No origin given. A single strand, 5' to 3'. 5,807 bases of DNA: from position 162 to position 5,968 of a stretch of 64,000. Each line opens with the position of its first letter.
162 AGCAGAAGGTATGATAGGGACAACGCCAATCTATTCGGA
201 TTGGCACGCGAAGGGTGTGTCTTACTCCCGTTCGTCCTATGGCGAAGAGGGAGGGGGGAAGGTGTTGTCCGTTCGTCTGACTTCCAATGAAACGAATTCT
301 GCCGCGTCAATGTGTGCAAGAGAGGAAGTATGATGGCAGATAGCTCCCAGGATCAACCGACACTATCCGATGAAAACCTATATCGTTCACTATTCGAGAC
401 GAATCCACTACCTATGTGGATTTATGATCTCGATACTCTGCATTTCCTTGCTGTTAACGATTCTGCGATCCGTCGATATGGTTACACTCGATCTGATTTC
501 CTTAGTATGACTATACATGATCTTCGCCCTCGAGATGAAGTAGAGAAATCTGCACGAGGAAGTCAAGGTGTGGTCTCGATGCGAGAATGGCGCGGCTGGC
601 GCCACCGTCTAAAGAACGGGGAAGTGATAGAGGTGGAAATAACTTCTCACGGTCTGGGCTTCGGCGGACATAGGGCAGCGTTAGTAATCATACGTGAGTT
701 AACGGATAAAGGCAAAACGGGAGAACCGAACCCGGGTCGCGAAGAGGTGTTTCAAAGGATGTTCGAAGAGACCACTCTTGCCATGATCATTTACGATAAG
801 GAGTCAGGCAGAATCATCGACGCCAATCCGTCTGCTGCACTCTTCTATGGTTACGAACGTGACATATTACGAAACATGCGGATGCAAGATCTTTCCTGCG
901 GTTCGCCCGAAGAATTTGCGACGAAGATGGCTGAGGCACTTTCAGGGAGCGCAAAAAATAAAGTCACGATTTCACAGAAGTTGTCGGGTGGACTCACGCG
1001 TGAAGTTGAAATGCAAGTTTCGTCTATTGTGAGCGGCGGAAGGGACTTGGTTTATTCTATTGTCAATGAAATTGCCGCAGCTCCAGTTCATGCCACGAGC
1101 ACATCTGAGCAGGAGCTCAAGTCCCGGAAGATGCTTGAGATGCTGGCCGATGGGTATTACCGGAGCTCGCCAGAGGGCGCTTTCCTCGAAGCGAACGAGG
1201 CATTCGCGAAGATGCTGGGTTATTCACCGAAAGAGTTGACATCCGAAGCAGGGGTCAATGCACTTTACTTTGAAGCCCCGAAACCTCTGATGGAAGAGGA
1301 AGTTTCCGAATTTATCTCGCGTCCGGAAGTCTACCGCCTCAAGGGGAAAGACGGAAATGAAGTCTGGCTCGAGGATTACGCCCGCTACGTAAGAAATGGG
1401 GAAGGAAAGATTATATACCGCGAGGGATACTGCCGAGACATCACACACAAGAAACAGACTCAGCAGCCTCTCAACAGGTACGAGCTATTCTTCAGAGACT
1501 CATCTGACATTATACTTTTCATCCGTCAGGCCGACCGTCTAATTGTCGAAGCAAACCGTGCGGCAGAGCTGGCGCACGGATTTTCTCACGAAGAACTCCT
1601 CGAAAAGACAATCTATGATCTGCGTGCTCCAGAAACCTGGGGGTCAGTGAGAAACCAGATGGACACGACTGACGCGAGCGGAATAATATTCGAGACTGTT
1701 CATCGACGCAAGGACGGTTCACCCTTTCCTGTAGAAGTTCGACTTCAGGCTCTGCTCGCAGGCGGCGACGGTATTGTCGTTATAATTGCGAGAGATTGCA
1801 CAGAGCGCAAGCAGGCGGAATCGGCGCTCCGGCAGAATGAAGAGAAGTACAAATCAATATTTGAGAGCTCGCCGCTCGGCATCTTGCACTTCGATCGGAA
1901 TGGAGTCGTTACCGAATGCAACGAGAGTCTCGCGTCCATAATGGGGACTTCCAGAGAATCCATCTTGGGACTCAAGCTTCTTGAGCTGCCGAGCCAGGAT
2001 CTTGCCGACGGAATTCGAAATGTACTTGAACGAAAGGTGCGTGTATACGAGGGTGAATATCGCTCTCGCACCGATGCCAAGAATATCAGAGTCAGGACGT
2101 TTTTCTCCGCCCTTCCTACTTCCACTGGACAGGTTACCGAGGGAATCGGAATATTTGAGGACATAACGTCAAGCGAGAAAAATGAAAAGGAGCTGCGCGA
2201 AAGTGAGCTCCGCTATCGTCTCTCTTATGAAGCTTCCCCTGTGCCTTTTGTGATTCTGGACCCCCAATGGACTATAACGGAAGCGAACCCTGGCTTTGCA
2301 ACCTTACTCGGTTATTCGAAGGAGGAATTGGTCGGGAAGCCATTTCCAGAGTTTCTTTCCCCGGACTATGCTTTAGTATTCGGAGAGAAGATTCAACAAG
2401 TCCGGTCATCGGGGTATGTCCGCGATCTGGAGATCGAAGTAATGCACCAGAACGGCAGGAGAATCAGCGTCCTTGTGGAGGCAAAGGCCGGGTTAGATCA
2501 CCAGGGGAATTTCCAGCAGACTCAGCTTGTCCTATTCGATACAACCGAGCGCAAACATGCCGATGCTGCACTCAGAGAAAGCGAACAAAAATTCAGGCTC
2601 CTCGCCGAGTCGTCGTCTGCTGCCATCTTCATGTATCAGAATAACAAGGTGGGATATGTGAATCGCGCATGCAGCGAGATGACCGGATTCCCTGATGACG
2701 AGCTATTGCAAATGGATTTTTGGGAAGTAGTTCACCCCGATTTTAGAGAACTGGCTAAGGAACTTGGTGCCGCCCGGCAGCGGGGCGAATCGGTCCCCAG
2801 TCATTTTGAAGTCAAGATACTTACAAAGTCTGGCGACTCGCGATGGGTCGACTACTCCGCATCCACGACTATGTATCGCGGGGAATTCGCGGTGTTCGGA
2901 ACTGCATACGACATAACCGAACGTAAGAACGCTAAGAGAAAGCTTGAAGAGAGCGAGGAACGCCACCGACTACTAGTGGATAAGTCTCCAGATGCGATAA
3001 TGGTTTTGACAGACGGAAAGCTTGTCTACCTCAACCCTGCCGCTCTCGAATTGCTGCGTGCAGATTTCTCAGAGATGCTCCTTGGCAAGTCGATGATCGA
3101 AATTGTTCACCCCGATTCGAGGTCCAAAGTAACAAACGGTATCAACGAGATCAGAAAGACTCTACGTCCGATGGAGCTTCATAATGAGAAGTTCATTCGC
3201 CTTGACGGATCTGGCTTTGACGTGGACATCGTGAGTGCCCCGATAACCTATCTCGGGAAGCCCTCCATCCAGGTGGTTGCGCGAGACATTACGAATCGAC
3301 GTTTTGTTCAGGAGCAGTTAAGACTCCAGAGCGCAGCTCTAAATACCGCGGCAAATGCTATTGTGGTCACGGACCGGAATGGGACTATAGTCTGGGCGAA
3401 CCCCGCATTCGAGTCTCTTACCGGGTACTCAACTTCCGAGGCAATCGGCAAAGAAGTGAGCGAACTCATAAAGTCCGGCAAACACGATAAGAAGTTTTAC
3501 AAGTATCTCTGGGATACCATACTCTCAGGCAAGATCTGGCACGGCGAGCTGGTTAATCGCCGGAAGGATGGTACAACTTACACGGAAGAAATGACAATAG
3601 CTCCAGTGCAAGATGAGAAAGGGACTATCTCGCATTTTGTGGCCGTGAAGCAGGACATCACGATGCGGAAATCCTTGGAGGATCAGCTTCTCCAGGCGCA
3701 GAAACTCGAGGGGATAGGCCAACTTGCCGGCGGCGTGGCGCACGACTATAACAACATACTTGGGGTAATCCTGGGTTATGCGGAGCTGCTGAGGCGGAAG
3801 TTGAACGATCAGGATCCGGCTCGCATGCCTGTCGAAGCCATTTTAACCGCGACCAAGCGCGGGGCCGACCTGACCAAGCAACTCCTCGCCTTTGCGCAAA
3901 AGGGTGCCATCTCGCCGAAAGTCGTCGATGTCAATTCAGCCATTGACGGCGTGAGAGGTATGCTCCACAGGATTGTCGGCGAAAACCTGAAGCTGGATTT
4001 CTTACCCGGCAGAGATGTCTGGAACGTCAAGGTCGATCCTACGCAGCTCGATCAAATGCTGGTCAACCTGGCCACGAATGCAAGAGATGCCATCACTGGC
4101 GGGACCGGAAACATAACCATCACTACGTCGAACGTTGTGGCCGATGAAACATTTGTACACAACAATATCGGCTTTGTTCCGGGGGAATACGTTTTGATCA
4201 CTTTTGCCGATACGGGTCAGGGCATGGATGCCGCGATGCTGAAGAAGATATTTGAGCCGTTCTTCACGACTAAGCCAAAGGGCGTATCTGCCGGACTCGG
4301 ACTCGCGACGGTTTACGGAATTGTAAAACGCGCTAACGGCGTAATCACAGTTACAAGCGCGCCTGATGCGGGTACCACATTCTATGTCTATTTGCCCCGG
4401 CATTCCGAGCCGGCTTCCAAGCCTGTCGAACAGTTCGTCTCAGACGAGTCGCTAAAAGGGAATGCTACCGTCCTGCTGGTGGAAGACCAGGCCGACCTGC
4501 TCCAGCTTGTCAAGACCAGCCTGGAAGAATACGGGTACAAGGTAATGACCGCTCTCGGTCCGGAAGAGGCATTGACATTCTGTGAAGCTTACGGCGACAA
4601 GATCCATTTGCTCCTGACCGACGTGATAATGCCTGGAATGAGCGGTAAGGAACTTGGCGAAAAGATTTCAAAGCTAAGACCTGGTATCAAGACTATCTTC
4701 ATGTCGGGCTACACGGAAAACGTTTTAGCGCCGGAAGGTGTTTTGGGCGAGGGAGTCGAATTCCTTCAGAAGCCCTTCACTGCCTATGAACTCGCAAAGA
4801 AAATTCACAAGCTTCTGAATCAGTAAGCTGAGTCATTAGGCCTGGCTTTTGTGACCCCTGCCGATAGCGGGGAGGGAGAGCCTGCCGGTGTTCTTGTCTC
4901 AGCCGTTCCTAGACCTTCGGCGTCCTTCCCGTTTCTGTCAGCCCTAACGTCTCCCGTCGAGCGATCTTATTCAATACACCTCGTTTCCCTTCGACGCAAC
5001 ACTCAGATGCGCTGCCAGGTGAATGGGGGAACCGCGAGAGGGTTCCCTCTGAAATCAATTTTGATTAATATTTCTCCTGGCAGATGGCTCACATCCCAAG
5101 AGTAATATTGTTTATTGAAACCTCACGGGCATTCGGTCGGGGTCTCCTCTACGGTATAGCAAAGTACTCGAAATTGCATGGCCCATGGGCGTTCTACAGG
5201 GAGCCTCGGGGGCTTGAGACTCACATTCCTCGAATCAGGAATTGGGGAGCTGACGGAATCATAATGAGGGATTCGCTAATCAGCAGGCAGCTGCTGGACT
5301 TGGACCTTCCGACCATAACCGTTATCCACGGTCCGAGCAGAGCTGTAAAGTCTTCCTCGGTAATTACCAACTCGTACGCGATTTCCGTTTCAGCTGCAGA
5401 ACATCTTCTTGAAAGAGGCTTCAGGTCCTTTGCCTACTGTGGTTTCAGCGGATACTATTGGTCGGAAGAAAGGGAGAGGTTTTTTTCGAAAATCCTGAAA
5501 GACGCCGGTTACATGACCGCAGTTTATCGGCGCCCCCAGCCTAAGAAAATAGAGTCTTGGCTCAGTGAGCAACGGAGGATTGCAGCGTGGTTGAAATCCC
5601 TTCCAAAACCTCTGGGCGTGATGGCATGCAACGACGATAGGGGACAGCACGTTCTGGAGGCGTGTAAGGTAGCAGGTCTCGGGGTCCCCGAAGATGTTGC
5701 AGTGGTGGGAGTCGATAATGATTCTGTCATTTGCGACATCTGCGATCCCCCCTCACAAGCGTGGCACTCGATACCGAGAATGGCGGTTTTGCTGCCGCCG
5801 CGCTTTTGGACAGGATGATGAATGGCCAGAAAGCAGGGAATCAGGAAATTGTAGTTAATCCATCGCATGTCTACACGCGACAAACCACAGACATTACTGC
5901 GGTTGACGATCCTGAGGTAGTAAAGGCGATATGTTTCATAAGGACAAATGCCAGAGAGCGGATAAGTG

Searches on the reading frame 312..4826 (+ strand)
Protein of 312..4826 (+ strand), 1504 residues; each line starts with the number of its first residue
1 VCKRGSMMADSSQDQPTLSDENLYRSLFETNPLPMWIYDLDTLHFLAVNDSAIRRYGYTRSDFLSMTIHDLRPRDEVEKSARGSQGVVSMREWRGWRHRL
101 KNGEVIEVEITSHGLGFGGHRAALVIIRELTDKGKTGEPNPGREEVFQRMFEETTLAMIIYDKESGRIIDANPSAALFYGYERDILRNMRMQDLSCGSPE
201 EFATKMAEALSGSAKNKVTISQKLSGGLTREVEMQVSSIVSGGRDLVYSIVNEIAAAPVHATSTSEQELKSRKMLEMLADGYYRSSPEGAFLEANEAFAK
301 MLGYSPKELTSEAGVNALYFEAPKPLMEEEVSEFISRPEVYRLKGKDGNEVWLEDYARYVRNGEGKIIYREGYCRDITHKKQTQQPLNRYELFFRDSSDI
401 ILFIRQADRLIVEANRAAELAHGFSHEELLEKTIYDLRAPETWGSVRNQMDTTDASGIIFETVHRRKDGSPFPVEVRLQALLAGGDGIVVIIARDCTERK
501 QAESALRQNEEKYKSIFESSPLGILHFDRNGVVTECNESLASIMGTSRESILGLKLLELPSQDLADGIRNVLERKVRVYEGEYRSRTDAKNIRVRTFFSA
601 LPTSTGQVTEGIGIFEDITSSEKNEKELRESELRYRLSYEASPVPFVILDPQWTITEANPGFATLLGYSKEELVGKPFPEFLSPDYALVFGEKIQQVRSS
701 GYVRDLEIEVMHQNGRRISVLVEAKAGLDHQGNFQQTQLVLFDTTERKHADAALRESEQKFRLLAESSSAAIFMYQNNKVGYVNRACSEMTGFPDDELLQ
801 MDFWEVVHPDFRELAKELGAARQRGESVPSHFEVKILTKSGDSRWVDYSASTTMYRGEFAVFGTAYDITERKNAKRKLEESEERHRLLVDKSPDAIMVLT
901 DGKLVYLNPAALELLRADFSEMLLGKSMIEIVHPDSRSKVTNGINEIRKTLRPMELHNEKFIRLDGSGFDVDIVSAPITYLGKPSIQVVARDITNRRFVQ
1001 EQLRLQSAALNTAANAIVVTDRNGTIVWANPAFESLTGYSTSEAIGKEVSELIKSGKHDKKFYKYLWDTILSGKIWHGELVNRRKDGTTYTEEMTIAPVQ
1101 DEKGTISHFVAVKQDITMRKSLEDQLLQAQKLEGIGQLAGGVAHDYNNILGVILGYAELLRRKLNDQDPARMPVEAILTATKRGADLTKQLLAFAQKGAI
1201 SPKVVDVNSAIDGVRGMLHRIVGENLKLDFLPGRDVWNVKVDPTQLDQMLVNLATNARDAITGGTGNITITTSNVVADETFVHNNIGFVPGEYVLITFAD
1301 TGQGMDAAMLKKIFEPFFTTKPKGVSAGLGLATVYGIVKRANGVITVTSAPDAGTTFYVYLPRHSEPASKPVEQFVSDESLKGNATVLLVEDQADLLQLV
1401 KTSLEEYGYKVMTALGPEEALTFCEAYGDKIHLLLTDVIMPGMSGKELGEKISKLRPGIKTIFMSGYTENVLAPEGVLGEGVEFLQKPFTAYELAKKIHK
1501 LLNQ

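Call 53: search_protein_families(library=pfam, proteins=[window:312-4826:+], max_evalue=0.001)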
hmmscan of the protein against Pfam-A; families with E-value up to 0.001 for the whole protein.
window:312-4826:+ (1504 aa): 12 families
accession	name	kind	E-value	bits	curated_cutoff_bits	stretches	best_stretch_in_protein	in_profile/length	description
PF13426.13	PAS_9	-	1.6e-100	330.7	27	8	1015-1117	2-102/103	PAS domain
PF00989.32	PAS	-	6.3e-99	326.2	22.6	8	1008-1116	5-113/113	PAS fold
PF08448.16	PAS_4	-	1.2e-74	248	23.1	6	1014-1120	5-109/110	PAS fold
PF13188.13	PAS_8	-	5e-74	242.4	21.8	7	1007-1051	4-45/65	PAS domain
PF08447.18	PAS_3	-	6.8e-57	190.2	25.6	4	292-372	2-87/89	PAS fold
PF02518.31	HATPase_c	-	1.8e-20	73.9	26.4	1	1242-1363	2-109/111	Histidine kinase-, DNA gyrase B-, and HSP90-like ATPase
PF00072.30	Response_reg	-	2.8e-17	63.3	30.2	1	1387-1498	1-110/111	Response regulator receiver domain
PF18095.7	PAS_12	-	4.6e-10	39.7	22.6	0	766-827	53-115/153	UPF0242 C-terminal PAS-like domain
PF00512.31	HisKA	-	7.4e-08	32.8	26.9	1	1136-1198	3-64/66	His Kinase A (phospho-acceptor) domain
PF24820.1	Diguanyl_cycl_sensor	-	1.4e-07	31.9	28.1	0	646-688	9-51/109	Diguanylate cyclase-like sensor domain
PF12860.13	PAS_7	-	3.9e-06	27.4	27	0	1010-1066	1-58/115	PAS fold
PF21370.4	PAS_GdpP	-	0.00086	20.1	27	0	1017-1053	16-50/90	Cyclic-di-AMP phosphodiesterase GdpP-like, PAS domain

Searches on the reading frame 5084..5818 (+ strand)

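Call 53: search_protein_families(library=pfam, proteins=[window:5084-5818:+], max_evalue=0.001)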
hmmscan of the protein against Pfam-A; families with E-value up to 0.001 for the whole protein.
window:5084-5818:+ (244 aa): 3 families
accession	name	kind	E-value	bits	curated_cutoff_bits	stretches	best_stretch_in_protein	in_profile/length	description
PF13377.12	Peripla_BP_3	-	1.1e-25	91.1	26.5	1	105-223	1-122/167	Periplasmic binding protein-like domain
PF22177.2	PBP1_XylR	-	0.00028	21.5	27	1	6-80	1-77/98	XylR N-terminal domain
PF13407.12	Peripla_BP_4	-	0.00062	19.8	35.1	1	91-218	97-224/258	Periplasmic binding protein domain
